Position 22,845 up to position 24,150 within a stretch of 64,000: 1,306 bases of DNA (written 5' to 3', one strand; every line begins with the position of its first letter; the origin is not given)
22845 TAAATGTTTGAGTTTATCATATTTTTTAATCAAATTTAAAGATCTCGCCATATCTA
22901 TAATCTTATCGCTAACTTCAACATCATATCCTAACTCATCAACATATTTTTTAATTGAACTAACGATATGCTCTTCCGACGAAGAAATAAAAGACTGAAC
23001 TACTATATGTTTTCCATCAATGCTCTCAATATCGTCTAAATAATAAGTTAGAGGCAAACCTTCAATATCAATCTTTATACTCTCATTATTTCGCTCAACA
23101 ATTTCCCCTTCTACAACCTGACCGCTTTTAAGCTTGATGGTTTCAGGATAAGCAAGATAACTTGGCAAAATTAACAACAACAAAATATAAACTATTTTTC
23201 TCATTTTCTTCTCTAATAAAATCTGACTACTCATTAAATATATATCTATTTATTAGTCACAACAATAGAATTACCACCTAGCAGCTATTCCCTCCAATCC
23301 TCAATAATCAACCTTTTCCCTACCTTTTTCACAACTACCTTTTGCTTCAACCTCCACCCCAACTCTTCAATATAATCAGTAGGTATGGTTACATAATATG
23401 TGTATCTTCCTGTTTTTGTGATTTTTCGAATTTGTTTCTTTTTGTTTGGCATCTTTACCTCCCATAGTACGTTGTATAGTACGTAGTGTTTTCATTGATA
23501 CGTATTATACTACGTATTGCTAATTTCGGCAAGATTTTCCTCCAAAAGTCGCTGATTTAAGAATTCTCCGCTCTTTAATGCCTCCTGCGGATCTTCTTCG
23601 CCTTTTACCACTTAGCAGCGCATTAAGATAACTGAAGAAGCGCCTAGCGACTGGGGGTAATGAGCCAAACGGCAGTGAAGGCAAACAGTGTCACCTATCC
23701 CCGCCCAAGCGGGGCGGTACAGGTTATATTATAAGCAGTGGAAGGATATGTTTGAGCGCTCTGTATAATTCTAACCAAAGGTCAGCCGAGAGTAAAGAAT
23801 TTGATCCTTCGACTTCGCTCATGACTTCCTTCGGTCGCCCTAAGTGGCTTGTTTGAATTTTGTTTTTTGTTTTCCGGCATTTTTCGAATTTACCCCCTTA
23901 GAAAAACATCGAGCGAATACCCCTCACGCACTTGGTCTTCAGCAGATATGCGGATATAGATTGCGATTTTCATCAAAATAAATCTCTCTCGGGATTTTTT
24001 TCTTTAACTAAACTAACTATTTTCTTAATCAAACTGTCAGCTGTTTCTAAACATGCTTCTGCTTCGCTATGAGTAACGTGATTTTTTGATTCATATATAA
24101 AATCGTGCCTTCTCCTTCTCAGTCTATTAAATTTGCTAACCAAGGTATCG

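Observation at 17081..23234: Secretome island: two paralogous secreted TPR proteins sharing a novel N-terminal domain, flanking a ClpA-like AAA+ ATPase and a secreted ankyrin protein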

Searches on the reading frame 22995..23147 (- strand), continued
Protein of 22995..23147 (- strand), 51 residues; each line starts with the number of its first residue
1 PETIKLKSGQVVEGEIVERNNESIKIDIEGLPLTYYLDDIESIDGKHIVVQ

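Call 85: search_protein_families(library=ncbifam, proteins=[P0128, P0162, P0147, P0133, P0139, P0136, P0148, P0155, P0126], max_evalue=0.000001)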
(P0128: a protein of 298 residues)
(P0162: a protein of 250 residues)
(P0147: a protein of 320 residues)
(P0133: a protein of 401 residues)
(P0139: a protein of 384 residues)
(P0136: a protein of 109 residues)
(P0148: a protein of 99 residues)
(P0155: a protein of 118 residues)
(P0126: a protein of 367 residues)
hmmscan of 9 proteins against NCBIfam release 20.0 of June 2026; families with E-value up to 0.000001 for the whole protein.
P0128 (298 aa): 19 families
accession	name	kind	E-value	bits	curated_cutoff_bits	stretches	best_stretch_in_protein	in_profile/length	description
NF040959.1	MamA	equivalog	3e-24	85.6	200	1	102-278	28-202/204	magnetosome protein MamA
TIGR00990.1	3a0801s09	subfamily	1e-22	80.6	757.25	1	183-279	333-429/615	mitochondrial import receptor subunit TOM70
NF008391.2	PRK11189.1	equivalog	9.6e-22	77.8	250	2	180-274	64-158/297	lipoprotein NlpI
NF047558.1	TPR_END_plus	domain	2.9e-20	72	32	0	184-214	2-32/56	TPR end-of-group domain-containing protein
TIGR02521.1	type_IV_pilW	equivalog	6e-20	71.8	154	1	115-278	33-198/234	type IV pilus biogenesis/stability protein PilW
TIGR02917.1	PEP_TPR_lipo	equivalog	3.7e-19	68.1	312.2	1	104-278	323-494/899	XrtA/PEP-CTERM system TPR-repeat protein PrsT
TIGR02552.1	LcrH_SycD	equivalog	9.7e-18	64.2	104.8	0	194-280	31-117/136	SycD/LcrH family type III secretion system chaperone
NF002725.1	PRK02603.1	equivalog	4.7e-16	59.3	143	1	181-272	35-129/173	photosystem I assembly protein Ycf3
NF033758.1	gliding_GltE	equivalog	4.4e-15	55.6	225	1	162-243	271-353/411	adventurous gliding motility TPR repeat lipoprotein GltE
NF047371.1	FlcA_CTERM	equivalog_domain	9.1e-15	54.1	300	1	126-209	452-535/646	periplasmic flagellar collar protein FlcA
NF033762.1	social_mot_Tgl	equivalog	2.8e-14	53.1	225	1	118-226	105-215/252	social motility TPR repeat lipoprotein Tgl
NF047507.1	TPR_BatC_Lepto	exception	4.4e-13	49.2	175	0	193-246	70-127/214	TPR repeat-containing protein BatC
NF053607.1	CHU_0125_OmpA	equivalog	1.5e-11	43.6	620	0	151-243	23-115/639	CHU_0125 family OmpA-like outer membrane integrity protein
NF007302.0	PRK09782.1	equivalog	2.1e-10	39.3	1223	1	160-213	592-644/990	phage receptor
NF033920.0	C39_PA2778_fam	equivalog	7e-09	35.5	150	0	166-246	175-255/255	PA2778 family cysteine peptidase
NF047433.1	Lepto_7_Nterm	domain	1e-08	34.8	43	1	8-60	2-54/63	LA_0442/LA_0875 N-terminal domain-containing protein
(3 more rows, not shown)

P0162 (250 aa): 16 families
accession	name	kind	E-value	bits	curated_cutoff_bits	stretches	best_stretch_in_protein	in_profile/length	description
TIGR02917.1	PEP_TPR_lipo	equivalog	5.2e-22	77.6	312.2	1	103-231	370-497/899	XrtA/PEP-CTERM system TPR-repeat protein PrsT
NF040959.1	MamA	equivalog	8e-22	77.7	200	1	101-236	42-177/204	magnetosome protein MamA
TIGR02521.1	type_IV_pilW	equivalog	2e-19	70.1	154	1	87-162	22-97/234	type IV pilus biogenesis/stability protein PilW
TIGR02552.1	LcrH_SycD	equivalog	6.8e-18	64.7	104.8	2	163-238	50-125/136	SycD/LcrH family type III secretion system chaperone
NF047433.1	Lepto_7_Nterm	domain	2.5e-09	36.7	43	1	13-54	2-45/63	LA_0442/LA_0875 N-terminal domain-containing protein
NF033920.0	C39_PA2778_fam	equivalog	4.2e-09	36.2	150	0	168-234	159-225/255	PA2778 family cysteine peptidase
NF047507.1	TPR_BatC_Lepto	exception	6.2e-09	35.6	175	0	102-164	64-130/214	TPR repeat-containing protein BatC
NF047371.1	FlcA_CTERM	equivalog_domain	1.3e-08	33.8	300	1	133-234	441-542/646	periplasmic flagellar collar protein FlcA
NF041522.1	TPR_sll0314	equivalog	2.2e-08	33.7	225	0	142-230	161-245/275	Sll0314/Alr1548 family TPR repeat-containing protein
NF047558.1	TPR_END_plus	domain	6.3e-08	32.4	32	0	106-128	9-31/56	TPR end-of-group domain-containing protein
TIGR00540.1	TPR_hemY_coli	hypoth_equivalog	7.3e-08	31.6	142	0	179-233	306-360/385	heme biosynthesis-associated TPR protein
TIGR00990.1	3a0801s09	subfamily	7.7e-08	31.4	757.25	0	101-185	132-214/615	mitochondrial import receptor subunit TOM70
NF002725.1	PRK02603.1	equivalog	1.1e-07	32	143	0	102-172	41-115/173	photosystem I assembly protein Ycf3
NF008757.0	PRK11788.1-5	equivalog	2.4e-07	30.3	363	1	104-229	188-312/388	lipopolysaccharide assembly protein LapB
NF052312.1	T9SS_PorW_SprE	equivalog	7.8e-07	28.1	250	0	104-232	187-323/716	type IX secretion system periplasmic lipoprotein PorW/SprE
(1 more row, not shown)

P0147 (320 aa): 2 families
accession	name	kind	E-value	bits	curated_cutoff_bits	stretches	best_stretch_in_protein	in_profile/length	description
NF047433.1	Lepto_7_Nterm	domain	3.8e-09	36.1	43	1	7-59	2-55/63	LA_0442/LA_0875 N-terminal domain-containing protein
NF041881.1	PTPDL_fam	equivalog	8.4e-07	28.4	200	0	10-49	2-41/339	PTPDL family protein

P0133 (401 aa): 17 families
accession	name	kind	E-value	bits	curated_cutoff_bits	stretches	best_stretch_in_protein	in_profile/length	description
NF040959.1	MamA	equivalog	2.9e-31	108.5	200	2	249-373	72-196/204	magnetosome protein MamA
NF008391.2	PRK11189.1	equivalog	4.4e-31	108.5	250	2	217-305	68-156/297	lipoprotein NlpI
TIGR02521.1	type_IV_pilW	equivalog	1.6e-30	106.4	154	2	144-285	29-172/234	type IV pilus biogenesis/stability protein PilW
NF033762.1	social_mot_Tgl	equivalog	2.9e-25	89.1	225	1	197-375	48-229/252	social motility TPR repeat lipoprotein Tgl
TIGR02917.1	PEP_TPR_lipo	equivalog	1.2e-21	76.4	312.2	2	226-383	102-260/899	XrtA/PEP-CTERM system TPR-repeat protein PrsT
NF047558.1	TPR_END_plus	domain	1.3e-21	76.3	32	0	318-350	1-33/56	TPR end-of-group domain-containing protein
NF033758.1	gliding_GltE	equivalog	1.1e-20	74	225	2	246-303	288-346/411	adventurous gliding motility TPR repeat lipoprotein GltE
TIGR00990.1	3a0801s09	subfamily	5.8e-20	71.5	757.25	2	153-294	307-445/615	mitochondrial import receptor subunit TOM70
TIGR02552.1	LcrH_SycD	equivalog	6.2e-15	55.1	104.8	0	324-396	60-133/136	SycD/LcrH family type III secretion system chaperone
NF002725.1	PRK02603.1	equivalog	4.1e-14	52.9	143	0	192-262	47-120/173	photosystem I assembly protein Ycf3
NF047507.1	TPR_BatC_Lepto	exception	8.4e-13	48.3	175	0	196-287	40-135/214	TPR repeat-containing protein BatC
NF007302.0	PRK09782.1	equivalog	5.8e-11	41.1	1223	0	295-383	592-679/990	phage receptor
NF033920.0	C39_PA2778_fam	equivalog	6.3e-11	42.2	150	0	251-346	159-254/255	PA2778 family cysteine peptidase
NF040561.1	PrimPol_Msp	equivalog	9.4e-11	40.9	200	0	231-298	8-75/515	CRISPR-associated primase-polymerase type A1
NF011886.0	PRK15359.1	equivalog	1.3e-09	38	146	0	284-394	26-136/144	type III secretion system chaperone protein SscB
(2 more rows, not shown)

P0139 (384 aa): 1 family
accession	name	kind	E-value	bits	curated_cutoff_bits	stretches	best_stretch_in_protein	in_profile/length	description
NF047433.1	Lepto_7_Nterm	domain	1e-09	37.9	43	1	10-68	3-62/63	LA_0442/LA_0875 N-terminal domain-containing protein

P0136 (109 aa): 2 families
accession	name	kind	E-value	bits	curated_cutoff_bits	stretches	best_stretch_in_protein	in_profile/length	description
NF047433.1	Lepto_7_Nterm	domain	1.2e-10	40.9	43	1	10-49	2-41/63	LA_0442/LA_0875 N-terminal domain-containing protein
NF041881.1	PTPDL_fam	equivalog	7.1e-07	28.6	200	1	13-52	2-41/339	PTPDL family protein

P0148 (99 aa): 1 family
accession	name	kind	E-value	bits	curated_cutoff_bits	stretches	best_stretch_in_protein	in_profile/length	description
NF047433.1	Lepto_7_Nterm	domain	3.3e-08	33.2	43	1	9-49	2-42/63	LA_0442/LA_0875 N-terminal domain-containing protein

P0155 (118 aa): 1 family
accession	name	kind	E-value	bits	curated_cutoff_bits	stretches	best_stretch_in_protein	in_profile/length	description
NF047433.1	Lepto_7_Nterm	domain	1.8e-07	30.8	43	1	7-47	1-41/63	LA_0442/LA_0875 N-terminal domain-containing protein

P0126 (367 aa): 1 family
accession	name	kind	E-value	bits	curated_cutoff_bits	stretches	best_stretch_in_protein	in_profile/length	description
NF047433.1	Lepto_7_Nterm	domain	3.3e-07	29.9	43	1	12-51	3-44/63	LA_0442/LA_0875 N-terminal domain-containing protein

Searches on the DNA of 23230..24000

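Call 49: search_rna_families(source=window, start=23230, end=24000, threshold=evalue, max_evalue=1)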
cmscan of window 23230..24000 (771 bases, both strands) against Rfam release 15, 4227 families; matches with E-value up to 1: 0.
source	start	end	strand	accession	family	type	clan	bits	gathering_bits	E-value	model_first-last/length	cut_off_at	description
